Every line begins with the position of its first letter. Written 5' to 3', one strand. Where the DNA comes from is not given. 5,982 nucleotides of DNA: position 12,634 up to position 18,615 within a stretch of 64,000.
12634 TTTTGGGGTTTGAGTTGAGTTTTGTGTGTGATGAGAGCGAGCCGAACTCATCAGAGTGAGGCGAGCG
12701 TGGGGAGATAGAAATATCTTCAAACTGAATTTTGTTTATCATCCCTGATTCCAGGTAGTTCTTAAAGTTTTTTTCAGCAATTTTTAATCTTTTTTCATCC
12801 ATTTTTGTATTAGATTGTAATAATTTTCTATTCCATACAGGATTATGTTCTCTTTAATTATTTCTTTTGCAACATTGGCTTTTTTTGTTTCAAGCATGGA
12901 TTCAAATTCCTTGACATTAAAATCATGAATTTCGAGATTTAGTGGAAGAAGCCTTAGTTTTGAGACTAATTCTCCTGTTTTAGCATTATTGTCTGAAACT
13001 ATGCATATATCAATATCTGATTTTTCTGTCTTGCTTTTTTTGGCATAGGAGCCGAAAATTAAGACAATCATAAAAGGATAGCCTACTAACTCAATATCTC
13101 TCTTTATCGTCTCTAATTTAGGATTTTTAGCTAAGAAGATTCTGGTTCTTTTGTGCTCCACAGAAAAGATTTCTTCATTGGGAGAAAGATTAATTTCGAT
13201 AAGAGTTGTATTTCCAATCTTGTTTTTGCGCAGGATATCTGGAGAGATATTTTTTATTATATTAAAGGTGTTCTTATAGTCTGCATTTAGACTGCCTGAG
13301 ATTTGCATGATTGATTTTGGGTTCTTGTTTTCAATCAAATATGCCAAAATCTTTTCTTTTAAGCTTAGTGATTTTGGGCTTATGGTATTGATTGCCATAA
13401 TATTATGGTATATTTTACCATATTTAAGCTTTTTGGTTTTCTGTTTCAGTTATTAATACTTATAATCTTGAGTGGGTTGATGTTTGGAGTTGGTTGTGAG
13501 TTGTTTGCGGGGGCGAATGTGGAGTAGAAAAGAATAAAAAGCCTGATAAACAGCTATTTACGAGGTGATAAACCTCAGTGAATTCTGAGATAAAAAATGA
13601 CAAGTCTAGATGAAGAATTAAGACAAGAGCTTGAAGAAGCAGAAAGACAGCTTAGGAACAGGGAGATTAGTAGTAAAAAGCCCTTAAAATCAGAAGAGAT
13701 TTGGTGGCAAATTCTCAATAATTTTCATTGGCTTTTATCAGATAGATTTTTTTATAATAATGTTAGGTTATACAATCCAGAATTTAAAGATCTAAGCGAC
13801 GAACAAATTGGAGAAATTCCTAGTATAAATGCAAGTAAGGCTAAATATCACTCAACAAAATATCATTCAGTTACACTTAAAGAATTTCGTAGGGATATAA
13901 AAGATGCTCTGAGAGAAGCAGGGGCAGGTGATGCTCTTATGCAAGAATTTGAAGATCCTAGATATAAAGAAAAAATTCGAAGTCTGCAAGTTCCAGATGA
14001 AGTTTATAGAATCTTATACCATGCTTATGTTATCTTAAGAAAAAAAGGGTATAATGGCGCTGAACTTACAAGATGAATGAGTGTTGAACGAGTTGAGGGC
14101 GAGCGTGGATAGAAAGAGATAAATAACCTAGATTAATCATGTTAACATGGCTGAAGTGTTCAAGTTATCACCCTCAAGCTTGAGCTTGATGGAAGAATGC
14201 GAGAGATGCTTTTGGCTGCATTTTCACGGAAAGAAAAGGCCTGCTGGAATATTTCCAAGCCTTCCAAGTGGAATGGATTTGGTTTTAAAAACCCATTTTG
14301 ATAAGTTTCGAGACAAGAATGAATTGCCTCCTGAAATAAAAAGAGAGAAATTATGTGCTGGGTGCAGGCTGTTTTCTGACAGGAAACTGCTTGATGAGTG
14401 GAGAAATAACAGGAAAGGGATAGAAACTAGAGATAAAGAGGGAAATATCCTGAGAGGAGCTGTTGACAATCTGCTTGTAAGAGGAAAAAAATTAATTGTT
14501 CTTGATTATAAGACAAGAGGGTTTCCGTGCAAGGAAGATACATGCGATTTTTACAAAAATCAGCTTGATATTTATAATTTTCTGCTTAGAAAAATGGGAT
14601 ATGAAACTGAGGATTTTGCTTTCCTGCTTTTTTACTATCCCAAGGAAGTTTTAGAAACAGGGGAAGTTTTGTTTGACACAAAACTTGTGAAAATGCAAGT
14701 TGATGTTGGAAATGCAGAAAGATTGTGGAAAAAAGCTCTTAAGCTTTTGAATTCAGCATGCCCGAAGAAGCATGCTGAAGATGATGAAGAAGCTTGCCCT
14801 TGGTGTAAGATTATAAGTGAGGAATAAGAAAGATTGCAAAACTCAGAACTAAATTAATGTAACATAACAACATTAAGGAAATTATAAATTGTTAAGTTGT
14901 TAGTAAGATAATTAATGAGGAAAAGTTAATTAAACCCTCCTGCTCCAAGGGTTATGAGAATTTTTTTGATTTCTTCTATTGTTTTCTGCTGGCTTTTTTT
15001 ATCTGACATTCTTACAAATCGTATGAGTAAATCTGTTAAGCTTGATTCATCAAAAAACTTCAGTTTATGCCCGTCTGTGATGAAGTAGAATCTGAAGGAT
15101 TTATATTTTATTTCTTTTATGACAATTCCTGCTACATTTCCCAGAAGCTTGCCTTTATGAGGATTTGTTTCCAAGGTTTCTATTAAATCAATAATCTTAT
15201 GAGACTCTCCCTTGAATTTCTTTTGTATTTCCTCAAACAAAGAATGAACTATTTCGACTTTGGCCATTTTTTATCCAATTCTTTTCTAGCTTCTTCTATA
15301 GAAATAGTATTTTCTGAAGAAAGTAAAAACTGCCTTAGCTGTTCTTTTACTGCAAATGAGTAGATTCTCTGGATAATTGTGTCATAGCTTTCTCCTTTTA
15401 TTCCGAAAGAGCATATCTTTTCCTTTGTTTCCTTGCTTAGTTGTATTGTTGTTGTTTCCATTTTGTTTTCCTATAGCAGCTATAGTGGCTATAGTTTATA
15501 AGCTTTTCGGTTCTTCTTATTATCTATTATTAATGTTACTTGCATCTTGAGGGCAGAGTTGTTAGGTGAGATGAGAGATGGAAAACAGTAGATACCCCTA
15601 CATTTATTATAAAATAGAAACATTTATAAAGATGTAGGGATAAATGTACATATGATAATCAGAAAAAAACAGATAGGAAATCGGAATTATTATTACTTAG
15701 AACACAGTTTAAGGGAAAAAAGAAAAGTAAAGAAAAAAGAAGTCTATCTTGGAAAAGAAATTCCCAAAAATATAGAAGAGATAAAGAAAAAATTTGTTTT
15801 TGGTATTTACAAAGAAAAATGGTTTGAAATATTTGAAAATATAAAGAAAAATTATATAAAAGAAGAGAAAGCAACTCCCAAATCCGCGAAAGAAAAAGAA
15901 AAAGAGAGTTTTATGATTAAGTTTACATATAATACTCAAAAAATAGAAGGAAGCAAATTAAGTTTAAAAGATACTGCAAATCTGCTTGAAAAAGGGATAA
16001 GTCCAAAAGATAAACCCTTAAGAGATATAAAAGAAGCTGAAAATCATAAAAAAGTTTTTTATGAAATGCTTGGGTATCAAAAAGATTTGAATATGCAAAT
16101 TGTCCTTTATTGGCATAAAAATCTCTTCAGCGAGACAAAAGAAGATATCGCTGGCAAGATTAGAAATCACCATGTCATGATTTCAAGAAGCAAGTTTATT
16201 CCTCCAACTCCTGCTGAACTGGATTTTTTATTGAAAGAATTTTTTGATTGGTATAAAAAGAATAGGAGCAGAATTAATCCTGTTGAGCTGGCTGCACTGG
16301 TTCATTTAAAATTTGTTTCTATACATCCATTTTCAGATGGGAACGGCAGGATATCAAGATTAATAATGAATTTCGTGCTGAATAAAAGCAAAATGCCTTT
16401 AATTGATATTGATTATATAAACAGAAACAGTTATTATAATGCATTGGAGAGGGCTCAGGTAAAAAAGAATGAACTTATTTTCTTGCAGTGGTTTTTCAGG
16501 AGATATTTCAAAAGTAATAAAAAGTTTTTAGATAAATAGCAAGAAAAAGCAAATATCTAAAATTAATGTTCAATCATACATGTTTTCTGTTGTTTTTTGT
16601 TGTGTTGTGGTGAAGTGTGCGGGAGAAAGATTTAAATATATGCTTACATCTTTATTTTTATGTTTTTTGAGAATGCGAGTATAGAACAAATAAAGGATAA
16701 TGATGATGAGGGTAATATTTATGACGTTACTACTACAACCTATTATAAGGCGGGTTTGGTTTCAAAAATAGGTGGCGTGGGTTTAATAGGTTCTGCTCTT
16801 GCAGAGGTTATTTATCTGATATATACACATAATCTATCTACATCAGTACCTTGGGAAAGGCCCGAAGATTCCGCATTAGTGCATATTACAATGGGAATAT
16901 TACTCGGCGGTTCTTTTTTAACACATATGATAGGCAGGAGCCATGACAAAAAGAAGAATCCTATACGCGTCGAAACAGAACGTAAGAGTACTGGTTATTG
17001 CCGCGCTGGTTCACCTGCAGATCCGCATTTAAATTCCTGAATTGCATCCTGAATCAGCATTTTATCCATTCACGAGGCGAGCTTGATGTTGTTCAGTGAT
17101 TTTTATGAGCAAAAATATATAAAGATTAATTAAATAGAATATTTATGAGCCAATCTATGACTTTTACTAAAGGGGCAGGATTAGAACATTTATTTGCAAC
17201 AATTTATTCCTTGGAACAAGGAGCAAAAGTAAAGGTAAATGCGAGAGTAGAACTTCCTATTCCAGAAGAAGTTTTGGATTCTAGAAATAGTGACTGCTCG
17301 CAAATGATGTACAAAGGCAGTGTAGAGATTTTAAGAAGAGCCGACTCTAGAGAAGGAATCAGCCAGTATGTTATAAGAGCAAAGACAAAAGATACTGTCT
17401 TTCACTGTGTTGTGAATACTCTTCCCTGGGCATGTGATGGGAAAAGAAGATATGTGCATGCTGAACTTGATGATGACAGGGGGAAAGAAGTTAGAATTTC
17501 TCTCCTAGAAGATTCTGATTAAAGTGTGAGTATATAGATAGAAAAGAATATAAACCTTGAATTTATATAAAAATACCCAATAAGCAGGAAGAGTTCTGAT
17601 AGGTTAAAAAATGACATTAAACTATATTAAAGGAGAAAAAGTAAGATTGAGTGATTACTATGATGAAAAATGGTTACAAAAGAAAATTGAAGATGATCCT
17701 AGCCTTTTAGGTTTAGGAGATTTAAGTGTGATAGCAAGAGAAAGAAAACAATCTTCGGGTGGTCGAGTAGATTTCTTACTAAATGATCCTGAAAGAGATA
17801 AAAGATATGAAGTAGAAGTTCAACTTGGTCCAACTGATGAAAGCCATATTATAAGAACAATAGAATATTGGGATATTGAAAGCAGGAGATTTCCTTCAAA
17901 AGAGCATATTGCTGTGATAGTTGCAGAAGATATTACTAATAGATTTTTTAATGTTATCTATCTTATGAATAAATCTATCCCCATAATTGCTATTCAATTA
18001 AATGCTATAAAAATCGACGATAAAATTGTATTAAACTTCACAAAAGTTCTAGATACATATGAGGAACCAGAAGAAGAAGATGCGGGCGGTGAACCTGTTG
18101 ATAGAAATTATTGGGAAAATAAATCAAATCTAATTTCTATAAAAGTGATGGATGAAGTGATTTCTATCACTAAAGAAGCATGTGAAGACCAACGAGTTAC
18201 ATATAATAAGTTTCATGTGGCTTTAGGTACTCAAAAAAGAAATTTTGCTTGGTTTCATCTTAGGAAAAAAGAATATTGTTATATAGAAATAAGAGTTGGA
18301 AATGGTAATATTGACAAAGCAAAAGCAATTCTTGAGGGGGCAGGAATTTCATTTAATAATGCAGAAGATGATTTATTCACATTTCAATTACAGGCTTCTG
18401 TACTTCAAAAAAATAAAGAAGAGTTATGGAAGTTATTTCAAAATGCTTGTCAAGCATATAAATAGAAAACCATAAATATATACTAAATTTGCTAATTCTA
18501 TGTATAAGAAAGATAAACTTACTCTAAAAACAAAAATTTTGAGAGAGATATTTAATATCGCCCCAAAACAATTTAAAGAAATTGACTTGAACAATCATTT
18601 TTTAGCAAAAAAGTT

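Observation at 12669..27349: Recurrent GC-rich boundary motif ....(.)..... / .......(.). at the 3' side of orphan cassettes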

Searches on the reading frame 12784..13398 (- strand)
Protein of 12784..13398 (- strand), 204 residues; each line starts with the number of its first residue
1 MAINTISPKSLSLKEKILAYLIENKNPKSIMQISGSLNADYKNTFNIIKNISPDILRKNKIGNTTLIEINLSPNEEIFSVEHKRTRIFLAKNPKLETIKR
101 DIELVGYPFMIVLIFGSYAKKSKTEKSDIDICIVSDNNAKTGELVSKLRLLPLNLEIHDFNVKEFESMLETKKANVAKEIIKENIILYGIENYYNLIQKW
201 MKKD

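Call 12: search_protein_families(library=pfam, proteins=[window:12784-13398:-], max_evalue=0.01)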
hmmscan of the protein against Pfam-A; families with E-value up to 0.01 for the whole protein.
window:12784-13398:- (204 aa): 3 families
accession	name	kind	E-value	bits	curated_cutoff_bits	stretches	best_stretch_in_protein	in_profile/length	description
PF18765.7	Polbeta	-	1.8e-10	41.3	26.9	1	111-189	15-89/93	Polymerase beta, Nucleotidyltransferase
PF01909.29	NTP_transf_2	-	3.8e-08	34.1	21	1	112-179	17-84/93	Nucleotidyltransferase domain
PF22600.2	MTPAP-like_central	-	0.00011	22.7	27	1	107-155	37-85/139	Poly(A) RNA polymerase, mitochondrial-like, central palm domain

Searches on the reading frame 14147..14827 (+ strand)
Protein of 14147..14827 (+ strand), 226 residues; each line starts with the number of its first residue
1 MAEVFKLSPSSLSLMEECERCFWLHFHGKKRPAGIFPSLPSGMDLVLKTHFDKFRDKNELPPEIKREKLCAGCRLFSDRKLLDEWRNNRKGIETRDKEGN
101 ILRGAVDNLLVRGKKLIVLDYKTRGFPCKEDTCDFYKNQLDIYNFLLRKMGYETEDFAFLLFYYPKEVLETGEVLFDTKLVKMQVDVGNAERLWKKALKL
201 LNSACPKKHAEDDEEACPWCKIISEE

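Call 12: search_protein_families(library=pfam, proteins=[window:14147-14827:+], max_evalue=0.01)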
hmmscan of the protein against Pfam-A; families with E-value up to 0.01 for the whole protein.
window:14147-14827:+ (226 aa): 1 family
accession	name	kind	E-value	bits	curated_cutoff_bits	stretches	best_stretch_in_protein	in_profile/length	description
PF12705.13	PDDEXK_1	-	1.1e-07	32.5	22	1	81-221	99-241/247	PD-(D/E)XK nuclease superfamily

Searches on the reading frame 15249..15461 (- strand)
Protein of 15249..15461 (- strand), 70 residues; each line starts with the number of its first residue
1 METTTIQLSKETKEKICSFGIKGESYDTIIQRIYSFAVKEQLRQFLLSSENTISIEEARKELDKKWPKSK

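Call 12: search_protein_families(library=pfam, proteins=[window:15249-15461:-], max_evalue=0.01)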
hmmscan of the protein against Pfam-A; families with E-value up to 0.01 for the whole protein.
window:15249-15461:- (70 aa): 1 family
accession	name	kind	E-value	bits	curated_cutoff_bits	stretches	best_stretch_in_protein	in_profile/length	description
PF24434.1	DUF7557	-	7.7e-08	32.1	25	1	3-33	1-31/45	Family of unknown function (DUF7557)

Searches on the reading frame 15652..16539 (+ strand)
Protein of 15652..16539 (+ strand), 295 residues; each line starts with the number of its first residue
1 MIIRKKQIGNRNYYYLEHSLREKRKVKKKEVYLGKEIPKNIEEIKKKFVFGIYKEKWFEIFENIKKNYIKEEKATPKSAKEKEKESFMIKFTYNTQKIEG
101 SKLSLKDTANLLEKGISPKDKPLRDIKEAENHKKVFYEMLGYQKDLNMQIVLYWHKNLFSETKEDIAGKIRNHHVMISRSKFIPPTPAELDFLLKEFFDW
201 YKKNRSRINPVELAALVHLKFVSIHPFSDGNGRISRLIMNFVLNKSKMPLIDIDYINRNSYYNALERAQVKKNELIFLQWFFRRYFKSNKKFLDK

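Call 12: search_protein_families(library=pfam, proteins=[window:15652-16539:+], max_evalue=0.01)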
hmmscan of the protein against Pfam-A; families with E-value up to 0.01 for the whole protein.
window:15652-16539:+ (295 aa): 1 family
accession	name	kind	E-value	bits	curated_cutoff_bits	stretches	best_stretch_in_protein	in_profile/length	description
PF02661.23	Fic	-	4.6e-22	79.1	24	1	146-243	2-93/93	Fic/DOC family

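Call 15: find_encoding_contigs(protein=window:15652-16539:+, flank=10000, max_places=10)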
Protein window:15652-16539:+ (295 aa): 3 contigs read that carry it; 3 places shown.
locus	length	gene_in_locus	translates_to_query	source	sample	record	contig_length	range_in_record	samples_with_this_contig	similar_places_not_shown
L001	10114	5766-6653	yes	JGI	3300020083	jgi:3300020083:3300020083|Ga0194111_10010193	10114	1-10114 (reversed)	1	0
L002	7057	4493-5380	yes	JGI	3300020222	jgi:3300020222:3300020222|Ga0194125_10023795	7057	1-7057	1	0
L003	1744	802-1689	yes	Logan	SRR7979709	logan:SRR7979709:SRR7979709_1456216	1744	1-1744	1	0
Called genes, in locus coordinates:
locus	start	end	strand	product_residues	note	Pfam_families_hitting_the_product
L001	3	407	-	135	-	?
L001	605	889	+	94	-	-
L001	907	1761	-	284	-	-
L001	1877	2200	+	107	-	-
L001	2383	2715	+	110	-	-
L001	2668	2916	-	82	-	-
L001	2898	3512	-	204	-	PF18765:Polbeta, PF01909:NTP_transf_2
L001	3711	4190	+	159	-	-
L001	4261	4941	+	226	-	PF12705:PDDEXK_1 (weak)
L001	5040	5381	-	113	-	-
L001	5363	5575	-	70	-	PF24434:DUF7557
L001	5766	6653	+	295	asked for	PF02661:Fic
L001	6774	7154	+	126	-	-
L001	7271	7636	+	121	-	-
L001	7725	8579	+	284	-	-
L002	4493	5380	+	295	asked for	PF02661:Fic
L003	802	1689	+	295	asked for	PF02661:Fic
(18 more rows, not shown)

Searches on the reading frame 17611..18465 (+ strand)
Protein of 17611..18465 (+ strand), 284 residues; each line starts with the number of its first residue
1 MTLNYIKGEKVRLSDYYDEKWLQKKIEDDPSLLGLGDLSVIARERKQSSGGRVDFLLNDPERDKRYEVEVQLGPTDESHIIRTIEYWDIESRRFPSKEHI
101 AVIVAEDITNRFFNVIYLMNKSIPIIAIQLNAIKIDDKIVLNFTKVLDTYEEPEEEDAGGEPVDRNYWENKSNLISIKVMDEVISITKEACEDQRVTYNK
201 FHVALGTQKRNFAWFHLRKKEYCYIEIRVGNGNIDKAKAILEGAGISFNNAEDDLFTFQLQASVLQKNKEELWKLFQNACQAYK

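Call 12: search_protein_families(library=pfam, proteins=[window:17611-18465:+], max_evalue=0.01)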
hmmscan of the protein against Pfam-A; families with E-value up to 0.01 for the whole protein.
window:17611-18465:+ (284 aa): 0 families

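Call 68: search_protein_families(library=padloc, proteins=[window:17611-18465:+], max_evalue=0.01)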
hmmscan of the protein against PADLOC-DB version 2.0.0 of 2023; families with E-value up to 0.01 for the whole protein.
window:17611-18465:+ (284 aa): 4 families
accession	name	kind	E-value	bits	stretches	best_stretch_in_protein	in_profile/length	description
PDLC04916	PDC-S11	-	3.9e-08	30.7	2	9-60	15-65/358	-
PDLC04912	PDC-S11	-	0.0001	19.6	1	32-240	40-242/313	-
PDLC04911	PDC-S11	-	0.002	15.5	1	20-237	26-240/318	-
PDLC02476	BrxC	-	0.004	12.8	1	97-156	3-62/1180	BrxC-PglY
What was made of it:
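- Tried and rejected: Only a weak PDC-S11 hit for 17611-18465 (call 68).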
